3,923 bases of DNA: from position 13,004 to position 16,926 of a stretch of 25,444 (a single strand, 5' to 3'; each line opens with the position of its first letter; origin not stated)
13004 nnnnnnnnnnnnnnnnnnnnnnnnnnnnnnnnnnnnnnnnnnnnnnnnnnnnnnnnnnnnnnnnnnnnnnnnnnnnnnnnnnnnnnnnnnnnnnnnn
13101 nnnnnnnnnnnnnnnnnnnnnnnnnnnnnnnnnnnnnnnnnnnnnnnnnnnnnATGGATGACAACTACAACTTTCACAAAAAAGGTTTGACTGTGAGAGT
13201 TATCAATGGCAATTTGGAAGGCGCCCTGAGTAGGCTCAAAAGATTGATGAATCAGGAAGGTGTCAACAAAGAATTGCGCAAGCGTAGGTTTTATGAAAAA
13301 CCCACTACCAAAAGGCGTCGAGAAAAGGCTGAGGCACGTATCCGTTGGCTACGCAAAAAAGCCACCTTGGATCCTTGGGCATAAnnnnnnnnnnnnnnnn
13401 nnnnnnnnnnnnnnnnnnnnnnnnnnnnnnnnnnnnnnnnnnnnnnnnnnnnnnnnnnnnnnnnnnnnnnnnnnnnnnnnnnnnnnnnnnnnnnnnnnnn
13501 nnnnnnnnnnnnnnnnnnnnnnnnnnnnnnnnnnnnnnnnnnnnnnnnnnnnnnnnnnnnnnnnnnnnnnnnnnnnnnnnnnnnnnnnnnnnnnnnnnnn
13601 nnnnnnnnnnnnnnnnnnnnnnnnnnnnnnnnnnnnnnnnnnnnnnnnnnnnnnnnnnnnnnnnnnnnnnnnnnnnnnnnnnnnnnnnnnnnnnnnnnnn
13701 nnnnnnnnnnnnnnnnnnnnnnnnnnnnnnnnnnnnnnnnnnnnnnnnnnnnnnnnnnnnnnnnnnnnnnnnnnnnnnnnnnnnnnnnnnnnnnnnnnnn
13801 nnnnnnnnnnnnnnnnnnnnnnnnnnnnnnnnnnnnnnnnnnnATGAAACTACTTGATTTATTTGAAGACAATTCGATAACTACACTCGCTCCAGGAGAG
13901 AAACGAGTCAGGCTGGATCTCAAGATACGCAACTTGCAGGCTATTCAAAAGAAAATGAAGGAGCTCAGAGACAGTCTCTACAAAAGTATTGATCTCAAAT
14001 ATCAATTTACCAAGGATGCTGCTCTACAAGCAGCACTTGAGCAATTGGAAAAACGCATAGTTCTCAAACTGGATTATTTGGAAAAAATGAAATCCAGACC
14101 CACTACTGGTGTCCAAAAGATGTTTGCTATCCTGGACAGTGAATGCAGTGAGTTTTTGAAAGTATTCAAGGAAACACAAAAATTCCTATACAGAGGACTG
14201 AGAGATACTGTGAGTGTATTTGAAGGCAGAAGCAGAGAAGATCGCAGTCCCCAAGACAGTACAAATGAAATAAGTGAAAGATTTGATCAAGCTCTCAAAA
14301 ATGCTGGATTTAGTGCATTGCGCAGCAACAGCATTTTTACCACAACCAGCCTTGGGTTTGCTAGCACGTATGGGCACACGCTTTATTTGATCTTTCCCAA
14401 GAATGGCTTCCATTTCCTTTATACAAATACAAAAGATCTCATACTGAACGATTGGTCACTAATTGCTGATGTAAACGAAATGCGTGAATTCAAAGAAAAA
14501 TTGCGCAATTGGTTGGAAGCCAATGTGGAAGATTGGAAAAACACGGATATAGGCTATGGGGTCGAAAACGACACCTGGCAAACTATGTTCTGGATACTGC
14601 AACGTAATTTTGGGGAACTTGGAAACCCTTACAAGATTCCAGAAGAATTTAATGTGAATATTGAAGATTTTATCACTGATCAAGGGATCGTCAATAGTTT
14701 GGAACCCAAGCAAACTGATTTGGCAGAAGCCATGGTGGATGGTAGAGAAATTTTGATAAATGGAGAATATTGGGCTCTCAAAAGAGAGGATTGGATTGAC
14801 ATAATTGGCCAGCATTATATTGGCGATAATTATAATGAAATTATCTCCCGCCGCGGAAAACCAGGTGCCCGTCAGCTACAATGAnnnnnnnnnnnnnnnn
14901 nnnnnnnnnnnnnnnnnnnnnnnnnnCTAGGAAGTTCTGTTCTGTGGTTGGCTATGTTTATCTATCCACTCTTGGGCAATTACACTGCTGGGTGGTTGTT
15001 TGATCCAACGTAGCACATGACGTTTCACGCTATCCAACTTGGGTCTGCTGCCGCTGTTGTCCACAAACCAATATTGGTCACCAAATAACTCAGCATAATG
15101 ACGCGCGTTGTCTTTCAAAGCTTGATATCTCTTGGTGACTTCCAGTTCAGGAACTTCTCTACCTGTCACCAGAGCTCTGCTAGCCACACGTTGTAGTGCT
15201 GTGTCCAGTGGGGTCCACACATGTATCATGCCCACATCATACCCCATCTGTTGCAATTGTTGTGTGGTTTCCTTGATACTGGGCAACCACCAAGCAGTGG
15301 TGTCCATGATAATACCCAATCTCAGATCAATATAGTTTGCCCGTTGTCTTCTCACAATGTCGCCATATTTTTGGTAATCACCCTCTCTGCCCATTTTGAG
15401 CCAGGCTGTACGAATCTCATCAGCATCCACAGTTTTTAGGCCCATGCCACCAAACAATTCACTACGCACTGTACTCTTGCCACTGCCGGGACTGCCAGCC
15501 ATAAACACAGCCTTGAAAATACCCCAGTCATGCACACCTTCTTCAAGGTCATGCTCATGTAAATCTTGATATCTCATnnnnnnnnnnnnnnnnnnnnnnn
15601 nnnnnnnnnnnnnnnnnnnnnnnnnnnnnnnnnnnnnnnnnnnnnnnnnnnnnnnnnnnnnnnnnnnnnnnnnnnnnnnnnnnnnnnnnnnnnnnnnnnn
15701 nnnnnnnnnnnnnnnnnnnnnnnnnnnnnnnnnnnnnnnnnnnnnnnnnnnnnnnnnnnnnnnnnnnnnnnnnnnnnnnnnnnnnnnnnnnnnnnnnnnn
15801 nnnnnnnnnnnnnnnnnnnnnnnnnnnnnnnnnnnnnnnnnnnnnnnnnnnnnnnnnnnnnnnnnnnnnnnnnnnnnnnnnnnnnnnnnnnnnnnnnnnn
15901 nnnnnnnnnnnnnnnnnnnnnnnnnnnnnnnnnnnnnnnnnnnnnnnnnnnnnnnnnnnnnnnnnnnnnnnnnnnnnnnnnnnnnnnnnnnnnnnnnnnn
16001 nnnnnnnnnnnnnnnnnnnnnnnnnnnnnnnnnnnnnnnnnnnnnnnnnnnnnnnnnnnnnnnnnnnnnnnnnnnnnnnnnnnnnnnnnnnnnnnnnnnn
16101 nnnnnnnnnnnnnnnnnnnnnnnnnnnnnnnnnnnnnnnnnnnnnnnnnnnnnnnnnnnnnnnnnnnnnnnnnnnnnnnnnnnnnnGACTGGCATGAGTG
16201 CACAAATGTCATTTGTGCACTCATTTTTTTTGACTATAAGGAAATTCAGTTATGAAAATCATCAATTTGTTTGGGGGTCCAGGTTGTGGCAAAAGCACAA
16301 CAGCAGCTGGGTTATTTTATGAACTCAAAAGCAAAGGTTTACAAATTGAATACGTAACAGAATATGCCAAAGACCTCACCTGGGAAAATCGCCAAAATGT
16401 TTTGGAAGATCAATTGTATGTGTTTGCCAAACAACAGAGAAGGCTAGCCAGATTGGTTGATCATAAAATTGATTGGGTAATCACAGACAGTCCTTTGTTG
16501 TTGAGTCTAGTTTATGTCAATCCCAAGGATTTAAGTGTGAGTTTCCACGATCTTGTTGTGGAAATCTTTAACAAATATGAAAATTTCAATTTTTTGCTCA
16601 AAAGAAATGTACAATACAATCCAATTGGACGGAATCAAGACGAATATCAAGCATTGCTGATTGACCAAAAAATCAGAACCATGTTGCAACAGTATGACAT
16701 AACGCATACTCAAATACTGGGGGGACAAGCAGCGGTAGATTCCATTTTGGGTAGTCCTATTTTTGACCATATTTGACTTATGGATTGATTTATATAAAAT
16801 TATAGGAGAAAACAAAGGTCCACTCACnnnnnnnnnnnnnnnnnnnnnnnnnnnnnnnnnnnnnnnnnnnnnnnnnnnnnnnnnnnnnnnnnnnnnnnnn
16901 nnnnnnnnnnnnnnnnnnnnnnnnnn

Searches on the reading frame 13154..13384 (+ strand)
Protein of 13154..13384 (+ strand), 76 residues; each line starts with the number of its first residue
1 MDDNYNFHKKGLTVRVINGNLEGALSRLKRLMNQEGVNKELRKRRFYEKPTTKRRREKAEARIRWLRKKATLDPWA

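Call 4: search_protein_families(library=pfam, proteins=[window:13154-13384:+])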
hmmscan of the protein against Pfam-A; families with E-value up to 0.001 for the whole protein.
window:13154-13384:+ (76 aa): 1 family
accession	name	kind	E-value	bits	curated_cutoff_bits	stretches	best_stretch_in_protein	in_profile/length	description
PF01165.25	Ribosomal_S21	-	5.3e-19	68.1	27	1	13-64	1-53/55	Ribosomal protein S21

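Call 62: find_encoding_contigs(protein=window:13154-13384:+, flank=3000, max_places=10)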
Protein window:13154-13384:+ (76 aa): 15 contigs read that carry it; 8 places shown.
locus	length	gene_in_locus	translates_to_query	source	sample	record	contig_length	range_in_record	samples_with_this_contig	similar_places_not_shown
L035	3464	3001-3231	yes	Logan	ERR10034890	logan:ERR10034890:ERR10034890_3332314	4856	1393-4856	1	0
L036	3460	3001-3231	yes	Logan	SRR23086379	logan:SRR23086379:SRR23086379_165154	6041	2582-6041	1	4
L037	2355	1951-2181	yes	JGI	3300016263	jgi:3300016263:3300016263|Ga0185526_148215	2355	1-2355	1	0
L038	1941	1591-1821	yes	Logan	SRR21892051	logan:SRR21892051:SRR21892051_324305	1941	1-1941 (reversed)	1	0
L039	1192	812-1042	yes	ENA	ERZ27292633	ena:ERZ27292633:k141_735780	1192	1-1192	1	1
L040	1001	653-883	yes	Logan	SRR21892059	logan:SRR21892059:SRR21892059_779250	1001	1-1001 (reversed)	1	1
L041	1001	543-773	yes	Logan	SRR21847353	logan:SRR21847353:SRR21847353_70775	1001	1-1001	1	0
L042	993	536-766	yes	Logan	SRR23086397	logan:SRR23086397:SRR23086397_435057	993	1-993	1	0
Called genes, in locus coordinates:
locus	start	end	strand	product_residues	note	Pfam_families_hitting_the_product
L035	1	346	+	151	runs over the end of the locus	-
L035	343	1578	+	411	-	PF06689:zf-C4_ClpX, PF00493:MCM, PF00004:AAA, PF07724:AAA_2, PF10431:ClpB_D2-small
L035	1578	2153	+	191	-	PF05198:IF3_N, PF00707:IF3_C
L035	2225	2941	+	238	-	-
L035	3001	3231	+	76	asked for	PF01165:Ribosomal_S21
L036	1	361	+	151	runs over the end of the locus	-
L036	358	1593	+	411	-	PF06689:zf-C4_ClpX, PF00493:MCM, PF00004:AAA, PF07724:AAA_2, PF10431:ClpB_D2-small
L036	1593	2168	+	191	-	PF05198:IF3_N, PF00707:IF3_C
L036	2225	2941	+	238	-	-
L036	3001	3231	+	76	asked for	PF01165:Ribosomal_S21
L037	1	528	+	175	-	?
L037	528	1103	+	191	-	PF05198:IF3_N, PF00707:IF3_C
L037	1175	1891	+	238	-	-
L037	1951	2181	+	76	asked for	PF01165:Ribosomal_S21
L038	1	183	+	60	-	?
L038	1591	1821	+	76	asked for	PF01165:Ribosomal_S21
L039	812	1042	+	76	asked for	PF01165:Ribosomal_S21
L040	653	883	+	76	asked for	PF01165:Ribosomal_S21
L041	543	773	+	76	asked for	PF01165:Ribosomal_S21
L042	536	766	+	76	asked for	PF01165:Ribosomal_S21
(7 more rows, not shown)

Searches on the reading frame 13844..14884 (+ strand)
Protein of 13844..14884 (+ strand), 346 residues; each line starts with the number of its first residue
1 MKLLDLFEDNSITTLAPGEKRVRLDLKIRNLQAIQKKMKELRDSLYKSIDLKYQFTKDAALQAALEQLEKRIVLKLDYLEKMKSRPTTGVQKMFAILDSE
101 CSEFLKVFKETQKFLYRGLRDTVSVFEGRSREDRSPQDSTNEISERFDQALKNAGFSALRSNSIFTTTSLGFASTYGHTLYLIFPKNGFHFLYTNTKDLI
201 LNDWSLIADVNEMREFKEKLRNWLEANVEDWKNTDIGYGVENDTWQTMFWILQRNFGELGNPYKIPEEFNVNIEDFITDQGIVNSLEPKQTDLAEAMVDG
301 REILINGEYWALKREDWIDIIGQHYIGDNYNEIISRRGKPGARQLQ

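Call 4: search_protein_families(library=pfam, proteins=[window:13844-14884:+])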
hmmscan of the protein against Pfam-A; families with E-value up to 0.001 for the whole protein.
window:13844-14884:+ (346 aa): 0 families

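Call 14: search_protein_families(library=phrogs, proteins=[window:13844-14884:+])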
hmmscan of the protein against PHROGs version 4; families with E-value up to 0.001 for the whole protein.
window:13844-14884:+ (346 aa): 2 families
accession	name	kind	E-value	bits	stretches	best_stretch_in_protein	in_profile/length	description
phrog_11975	-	unknown function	2.4e-28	100.2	1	93-320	130-360/370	-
phrog_12810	-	unknown function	0.00012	21.4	1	101-325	24-254/788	-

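Call 31: find_related_loci(query=window:13844-14881:+, collection=viral_contigs, flank=3000)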
Query window:13844-14881:+ (346 aa) in viral_contigs; peptide patterns used: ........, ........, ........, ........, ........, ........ (x = any residue, [..] = any of these).
11 stretches matched a pattern, but none encodes a relative of the query by tblastn (E <= 1e-3).

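Call 63: find_encoding_contigs(protein=window:13844-14884:+, flank=3000, max_places=10)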
Protein window:13844-14884:+ (346 aa): 2 contigs read that carry it; 1 place shown.
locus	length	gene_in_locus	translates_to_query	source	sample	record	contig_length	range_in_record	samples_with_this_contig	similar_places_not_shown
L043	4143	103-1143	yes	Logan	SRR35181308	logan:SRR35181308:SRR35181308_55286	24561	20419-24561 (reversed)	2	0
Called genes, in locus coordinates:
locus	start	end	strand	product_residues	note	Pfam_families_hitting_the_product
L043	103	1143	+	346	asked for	-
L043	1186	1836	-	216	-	PF06414:Zeta_toxin, PF13671:AAA_33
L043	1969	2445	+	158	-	PF00011:HSP20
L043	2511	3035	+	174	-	PF13521:AAA_28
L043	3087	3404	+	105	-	PF02617:ClpS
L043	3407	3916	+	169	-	PF00692:dUTPase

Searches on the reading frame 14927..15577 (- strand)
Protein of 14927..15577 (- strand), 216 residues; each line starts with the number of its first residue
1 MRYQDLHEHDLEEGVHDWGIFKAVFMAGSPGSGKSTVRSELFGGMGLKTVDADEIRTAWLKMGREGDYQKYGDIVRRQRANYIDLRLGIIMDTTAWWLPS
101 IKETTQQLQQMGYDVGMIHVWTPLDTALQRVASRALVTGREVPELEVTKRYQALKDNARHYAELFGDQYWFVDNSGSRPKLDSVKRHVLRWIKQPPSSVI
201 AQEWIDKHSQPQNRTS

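Call 4: search_protein_families(library=pfam, proteins=[window:14927-15577:-])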
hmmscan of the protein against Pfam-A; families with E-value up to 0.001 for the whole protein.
window:14927-15577:- (216 aa): 2 families
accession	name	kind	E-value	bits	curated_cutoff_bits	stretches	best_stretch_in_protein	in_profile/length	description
PF06414.18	Zeta_toxin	-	3e-14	53.4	22.3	1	22-164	17-176/199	Zeta toxin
PF13671.12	AAA_33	-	9.1e-11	42.7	27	1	24-146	2-132/143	AAA domain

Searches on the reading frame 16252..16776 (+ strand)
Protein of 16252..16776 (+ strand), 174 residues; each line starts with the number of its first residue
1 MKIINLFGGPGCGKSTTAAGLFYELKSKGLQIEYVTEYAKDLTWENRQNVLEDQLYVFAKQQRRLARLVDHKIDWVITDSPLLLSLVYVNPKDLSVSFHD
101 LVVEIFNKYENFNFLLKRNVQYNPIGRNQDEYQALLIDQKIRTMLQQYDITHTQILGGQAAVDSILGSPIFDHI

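Call 14: search_protein_families(library=phrogs, proteins=[window:16252-16776:+])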
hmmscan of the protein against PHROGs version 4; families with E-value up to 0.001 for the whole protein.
window:16252-16776:+ (174 aa): 1 family
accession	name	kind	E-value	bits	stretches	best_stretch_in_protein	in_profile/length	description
phrog_2107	-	other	1.9e-20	74.4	1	1-150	3-170/201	thymidylate kinase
